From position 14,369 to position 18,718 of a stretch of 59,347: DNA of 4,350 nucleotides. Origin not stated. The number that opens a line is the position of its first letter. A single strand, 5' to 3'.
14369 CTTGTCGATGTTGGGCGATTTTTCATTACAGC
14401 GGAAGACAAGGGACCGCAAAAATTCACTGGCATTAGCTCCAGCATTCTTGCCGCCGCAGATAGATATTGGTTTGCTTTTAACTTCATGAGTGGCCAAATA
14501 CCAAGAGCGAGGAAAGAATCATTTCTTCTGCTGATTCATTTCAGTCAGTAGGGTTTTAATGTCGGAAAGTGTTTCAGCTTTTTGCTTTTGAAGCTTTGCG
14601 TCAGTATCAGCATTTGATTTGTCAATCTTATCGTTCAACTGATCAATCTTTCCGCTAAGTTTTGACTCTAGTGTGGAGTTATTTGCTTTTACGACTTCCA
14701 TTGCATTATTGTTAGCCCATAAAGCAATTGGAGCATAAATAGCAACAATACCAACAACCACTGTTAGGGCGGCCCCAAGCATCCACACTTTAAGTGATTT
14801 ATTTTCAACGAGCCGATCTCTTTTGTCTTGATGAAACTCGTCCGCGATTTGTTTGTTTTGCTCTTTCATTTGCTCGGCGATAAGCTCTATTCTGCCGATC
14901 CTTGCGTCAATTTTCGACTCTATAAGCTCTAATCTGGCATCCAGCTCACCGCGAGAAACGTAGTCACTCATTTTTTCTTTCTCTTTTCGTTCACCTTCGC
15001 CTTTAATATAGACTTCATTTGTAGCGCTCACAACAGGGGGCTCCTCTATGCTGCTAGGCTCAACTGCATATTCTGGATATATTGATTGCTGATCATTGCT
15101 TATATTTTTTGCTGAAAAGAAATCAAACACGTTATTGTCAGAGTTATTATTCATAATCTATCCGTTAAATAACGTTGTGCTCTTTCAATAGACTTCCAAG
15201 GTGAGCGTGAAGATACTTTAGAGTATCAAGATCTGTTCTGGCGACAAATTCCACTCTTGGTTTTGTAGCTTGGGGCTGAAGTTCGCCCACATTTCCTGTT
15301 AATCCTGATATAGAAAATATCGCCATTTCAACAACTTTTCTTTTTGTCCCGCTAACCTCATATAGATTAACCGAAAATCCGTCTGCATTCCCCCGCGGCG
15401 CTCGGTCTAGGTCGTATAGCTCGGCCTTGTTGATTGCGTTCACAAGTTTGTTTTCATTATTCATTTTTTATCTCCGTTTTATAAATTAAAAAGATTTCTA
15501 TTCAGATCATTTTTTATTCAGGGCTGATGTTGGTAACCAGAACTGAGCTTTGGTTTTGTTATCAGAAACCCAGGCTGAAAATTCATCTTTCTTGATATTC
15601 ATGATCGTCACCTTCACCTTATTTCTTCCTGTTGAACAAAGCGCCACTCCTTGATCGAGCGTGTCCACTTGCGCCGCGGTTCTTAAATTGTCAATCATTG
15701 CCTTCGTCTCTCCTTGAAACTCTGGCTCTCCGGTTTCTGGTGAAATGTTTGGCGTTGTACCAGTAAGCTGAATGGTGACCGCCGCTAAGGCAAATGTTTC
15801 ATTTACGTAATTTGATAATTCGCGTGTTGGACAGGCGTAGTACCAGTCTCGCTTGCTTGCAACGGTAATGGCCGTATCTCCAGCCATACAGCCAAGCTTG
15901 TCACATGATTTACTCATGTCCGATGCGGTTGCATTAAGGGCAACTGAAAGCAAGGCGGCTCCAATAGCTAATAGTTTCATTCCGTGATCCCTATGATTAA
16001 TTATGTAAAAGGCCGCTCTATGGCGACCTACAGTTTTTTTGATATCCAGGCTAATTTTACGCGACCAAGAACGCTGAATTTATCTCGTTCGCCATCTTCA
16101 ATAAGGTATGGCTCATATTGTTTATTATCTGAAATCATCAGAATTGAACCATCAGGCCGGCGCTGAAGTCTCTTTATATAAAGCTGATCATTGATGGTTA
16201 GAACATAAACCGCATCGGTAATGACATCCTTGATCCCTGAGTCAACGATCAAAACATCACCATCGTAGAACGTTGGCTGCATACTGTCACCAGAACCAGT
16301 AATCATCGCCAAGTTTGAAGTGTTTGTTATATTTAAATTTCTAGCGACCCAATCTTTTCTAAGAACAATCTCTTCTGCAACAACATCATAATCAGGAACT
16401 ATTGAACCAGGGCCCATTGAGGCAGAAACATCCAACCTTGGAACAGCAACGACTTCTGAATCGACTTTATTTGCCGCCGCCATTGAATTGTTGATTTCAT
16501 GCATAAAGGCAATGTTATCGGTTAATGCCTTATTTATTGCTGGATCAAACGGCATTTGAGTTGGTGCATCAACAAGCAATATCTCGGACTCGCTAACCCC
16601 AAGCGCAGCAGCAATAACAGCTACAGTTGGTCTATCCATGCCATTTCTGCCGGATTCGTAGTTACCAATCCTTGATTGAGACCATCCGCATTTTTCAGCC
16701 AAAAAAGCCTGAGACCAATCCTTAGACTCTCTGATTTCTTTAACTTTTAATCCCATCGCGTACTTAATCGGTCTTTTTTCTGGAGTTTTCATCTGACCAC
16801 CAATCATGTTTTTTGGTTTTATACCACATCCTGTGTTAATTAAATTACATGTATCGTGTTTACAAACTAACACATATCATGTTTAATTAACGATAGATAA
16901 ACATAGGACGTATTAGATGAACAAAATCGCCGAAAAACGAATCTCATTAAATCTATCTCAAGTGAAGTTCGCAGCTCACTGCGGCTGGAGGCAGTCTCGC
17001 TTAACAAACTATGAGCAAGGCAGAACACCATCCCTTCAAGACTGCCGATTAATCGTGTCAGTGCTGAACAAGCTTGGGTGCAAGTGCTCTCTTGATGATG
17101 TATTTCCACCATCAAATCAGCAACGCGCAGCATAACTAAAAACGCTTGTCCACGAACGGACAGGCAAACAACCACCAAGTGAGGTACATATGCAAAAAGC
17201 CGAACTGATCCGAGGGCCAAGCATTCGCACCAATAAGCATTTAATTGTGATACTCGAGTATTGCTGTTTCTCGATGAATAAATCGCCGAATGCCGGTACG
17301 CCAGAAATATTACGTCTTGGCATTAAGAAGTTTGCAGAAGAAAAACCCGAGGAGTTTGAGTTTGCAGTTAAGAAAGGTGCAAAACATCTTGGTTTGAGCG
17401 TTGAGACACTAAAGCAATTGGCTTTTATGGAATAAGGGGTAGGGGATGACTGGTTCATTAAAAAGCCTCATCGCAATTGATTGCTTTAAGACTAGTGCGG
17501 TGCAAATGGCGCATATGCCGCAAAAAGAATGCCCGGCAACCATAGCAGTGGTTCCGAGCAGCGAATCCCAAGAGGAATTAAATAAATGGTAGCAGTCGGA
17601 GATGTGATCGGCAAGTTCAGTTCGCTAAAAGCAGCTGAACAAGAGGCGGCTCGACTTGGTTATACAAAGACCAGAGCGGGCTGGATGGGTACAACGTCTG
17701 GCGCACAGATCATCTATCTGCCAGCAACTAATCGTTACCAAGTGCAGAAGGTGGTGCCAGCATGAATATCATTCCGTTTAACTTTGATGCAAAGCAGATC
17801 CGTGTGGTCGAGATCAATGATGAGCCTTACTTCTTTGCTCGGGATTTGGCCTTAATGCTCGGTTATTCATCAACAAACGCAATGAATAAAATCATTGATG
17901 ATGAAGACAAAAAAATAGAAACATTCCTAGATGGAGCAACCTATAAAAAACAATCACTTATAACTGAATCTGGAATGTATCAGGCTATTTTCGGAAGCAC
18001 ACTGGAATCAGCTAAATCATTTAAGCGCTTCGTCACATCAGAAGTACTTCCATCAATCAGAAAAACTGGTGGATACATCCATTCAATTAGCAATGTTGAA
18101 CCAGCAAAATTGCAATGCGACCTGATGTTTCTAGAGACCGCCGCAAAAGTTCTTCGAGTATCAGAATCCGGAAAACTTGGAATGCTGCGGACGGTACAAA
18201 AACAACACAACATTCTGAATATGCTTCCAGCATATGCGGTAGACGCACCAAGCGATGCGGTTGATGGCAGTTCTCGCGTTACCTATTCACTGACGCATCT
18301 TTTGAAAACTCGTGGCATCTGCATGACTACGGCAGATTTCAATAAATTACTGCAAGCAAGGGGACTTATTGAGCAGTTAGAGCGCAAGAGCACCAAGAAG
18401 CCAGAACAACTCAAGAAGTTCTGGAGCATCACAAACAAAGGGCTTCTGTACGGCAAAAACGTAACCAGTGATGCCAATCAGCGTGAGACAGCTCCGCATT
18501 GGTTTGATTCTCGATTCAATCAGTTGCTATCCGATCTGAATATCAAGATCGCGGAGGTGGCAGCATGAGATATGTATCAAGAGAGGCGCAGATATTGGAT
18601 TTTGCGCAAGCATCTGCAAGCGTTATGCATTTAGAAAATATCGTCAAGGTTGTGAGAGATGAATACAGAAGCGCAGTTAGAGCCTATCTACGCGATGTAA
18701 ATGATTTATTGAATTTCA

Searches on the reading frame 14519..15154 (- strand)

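Call 11: search_protein_families(library=phrogs, proteins=[window:14519-15154:-], max_evalue=0.001)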
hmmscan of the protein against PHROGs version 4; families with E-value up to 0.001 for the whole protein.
window:14519-15154:- (211 aa): 2 families
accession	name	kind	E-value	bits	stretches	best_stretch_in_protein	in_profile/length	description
phrog_7090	-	unknown function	0.00012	23.6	1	57-139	42-121/127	-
phrog_15851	-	unknown function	0.00062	21.2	0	31-137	13-108/117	-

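Call 12: search_protein_families(library=pfam, proteins=[window:14519-15154:-], max_evalue=0.001)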
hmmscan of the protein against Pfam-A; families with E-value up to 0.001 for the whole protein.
window:14519-15154:- (211 aa): 0 families

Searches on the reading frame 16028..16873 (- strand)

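Call 11: search_protein_families(library=phrogs, proteins=[window:16028-16873:-], max_evalue=0.001)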
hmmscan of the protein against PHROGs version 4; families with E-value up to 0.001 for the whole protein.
window:16028-16873:- (281 aa): 13 families
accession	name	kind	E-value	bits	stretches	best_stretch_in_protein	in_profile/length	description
phrog_4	-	transcription regulation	2.7e-46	159.3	1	22-277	124-337/400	transcriptional repressor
phrog_6201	-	transcription regulation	1.8e-27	96.6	1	168-277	6-116/121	CI-like repressor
phrog_8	-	transcription regulation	5.3e-14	53.4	1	38-117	165-234/346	transcriptional regulator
phrog_3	-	transcription regulation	5.8e-12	47.1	1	31-116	79-165/430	transcriptional repressor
phrog_811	-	DNA, RNA and nucleotide metabolism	8.1e-10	39.4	1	189-273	49-129/140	UmuD-like protein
phrog_1373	-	transcription regulation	1.4e-09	39.1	1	37-94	61-118/166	transcriptional regulator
phrog_2967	-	transcription regulation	8.4e-07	29.8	1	41-117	12-78/225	transcriptional regulator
phrog_2328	-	transcription regulation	2.4e-06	28.3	1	39-94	15-70/128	transcriptional repressor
phrog_2439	-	transcription regulation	3.2e-06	27.3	1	43-106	11-73/367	transcriptional regulator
phrog_5823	-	transcription regulation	3.5e-06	27.4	1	40-99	7-67/404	transcriptional regulator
phrog_2339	-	DNA, RNA and nucleotide metabolism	2.6e-05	25.1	1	36-76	22-62/98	HTH DNA binding protein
phrog_638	-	transcription regulation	5.2e-05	24.1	1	56-100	21-65/145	transcriptional regulator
phrog_2104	-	unknown function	0.00012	23.3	1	33-77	33-77/103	-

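Call 12: search_protein_families(library=pfam, proteins=[window:16028-16873:-], max_evalue=0.001)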
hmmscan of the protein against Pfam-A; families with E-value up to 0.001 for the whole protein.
window:16028-16873:- (281 aa): 5 families
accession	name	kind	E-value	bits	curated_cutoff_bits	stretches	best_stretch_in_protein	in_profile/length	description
PF00717.28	Peptidase_S24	-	2.1e-21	76.2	23.3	1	164-272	17-115/116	Peptidase S24-like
PF01381.28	HTH_3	-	7.4e-12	45.6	23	1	44-98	1-55/55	Helix-turn-helix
PF13560.12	HTH_31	-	1.1e-11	45.3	27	1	40-97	2-60/64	Helix-turn-helix domain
PF12844.13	HTH_19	-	4.9e-07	30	30.2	1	43-99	3-59/64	Helix-turn-helix domain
PF13443.12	HTH_26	-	0.00017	22.2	22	1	44-99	2-58/63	Cro/C1-type HTH DNA-binding domain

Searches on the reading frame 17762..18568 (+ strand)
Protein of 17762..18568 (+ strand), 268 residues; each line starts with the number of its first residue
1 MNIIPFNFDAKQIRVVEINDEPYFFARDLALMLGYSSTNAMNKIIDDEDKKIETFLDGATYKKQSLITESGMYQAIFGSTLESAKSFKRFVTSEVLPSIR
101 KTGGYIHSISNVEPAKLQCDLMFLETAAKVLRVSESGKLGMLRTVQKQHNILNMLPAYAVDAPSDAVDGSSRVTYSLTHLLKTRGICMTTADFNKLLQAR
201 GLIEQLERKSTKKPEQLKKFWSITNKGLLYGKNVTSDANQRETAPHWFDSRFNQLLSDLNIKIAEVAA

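Call 12: search_protein_families(library=pfam, proteins=[window:17762-18568:+], max_evalue=0.001)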
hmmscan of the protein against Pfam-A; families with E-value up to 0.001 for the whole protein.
window:17762-18568:+ (268 aa): 1 family
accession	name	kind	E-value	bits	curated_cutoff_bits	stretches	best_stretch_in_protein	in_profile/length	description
PF02498.22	Bro-N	-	1.2e-19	71.1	25.6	1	12-97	1-96/96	BRO family, N-terminal domain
